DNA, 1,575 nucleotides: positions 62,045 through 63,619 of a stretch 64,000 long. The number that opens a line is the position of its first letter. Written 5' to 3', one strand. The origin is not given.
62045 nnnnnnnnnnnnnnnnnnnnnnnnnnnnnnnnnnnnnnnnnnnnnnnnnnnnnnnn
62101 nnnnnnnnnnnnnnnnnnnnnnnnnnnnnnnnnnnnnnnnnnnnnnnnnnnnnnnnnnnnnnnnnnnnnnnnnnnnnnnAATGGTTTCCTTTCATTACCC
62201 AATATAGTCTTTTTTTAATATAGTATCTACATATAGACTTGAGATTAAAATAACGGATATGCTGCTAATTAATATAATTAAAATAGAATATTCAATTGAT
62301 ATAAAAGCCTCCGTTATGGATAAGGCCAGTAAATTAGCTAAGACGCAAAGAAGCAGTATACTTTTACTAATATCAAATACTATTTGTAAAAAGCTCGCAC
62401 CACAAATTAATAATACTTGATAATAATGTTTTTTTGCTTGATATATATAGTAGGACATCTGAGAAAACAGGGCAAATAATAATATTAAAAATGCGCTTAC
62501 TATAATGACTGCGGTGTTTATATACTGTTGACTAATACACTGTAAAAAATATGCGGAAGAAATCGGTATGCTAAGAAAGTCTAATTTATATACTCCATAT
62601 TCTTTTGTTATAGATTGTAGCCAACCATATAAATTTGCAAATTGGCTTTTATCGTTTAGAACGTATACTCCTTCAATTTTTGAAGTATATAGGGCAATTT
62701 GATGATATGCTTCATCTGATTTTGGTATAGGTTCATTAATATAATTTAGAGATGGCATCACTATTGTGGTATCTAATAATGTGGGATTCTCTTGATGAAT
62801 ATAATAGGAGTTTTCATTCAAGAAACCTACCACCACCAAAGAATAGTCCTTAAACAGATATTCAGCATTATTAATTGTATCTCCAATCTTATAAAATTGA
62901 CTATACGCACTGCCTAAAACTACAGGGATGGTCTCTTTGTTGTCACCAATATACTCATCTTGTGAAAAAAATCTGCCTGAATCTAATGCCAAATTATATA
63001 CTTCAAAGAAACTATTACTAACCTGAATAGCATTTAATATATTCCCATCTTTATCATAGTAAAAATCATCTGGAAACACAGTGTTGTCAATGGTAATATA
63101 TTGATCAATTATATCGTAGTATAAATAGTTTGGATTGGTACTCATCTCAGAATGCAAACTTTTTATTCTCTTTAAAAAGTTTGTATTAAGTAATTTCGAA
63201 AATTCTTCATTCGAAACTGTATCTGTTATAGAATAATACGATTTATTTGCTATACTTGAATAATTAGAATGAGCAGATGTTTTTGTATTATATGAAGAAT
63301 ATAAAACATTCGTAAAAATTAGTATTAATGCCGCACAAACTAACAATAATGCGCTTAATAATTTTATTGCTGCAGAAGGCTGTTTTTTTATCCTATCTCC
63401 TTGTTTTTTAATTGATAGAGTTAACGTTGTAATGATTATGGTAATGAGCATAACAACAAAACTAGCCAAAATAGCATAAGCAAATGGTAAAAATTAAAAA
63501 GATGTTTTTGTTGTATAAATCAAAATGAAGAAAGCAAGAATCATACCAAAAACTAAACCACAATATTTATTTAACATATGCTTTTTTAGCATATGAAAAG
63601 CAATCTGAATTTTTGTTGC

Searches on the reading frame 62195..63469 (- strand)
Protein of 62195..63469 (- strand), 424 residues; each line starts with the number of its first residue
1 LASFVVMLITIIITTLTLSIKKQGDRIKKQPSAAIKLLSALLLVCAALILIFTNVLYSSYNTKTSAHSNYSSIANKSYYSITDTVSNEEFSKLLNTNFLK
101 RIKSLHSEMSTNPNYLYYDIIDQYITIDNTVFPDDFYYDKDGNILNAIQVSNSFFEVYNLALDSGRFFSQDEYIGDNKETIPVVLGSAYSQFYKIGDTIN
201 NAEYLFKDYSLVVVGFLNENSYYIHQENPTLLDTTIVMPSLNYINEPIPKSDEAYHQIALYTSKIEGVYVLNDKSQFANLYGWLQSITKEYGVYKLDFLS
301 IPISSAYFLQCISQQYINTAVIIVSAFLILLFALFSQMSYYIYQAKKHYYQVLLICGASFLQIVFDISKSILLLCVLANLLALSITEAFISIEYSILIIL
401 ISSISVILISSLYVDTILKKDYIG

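Call 15: search_protein_families(library=pfam, proteins=[window:62195-63469:-], max_evalue=0.001)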
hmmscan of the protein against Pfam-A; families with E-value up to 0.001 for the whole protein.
window:62195-63469:- (424 aa): 1 family
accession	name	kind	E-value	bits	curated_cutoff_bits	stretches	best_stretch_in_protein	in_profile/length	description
PF12704.14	MacB_PCD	-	1.9e-06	28.8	27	1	136-243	79-175/207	MacB-like periplasmic core domain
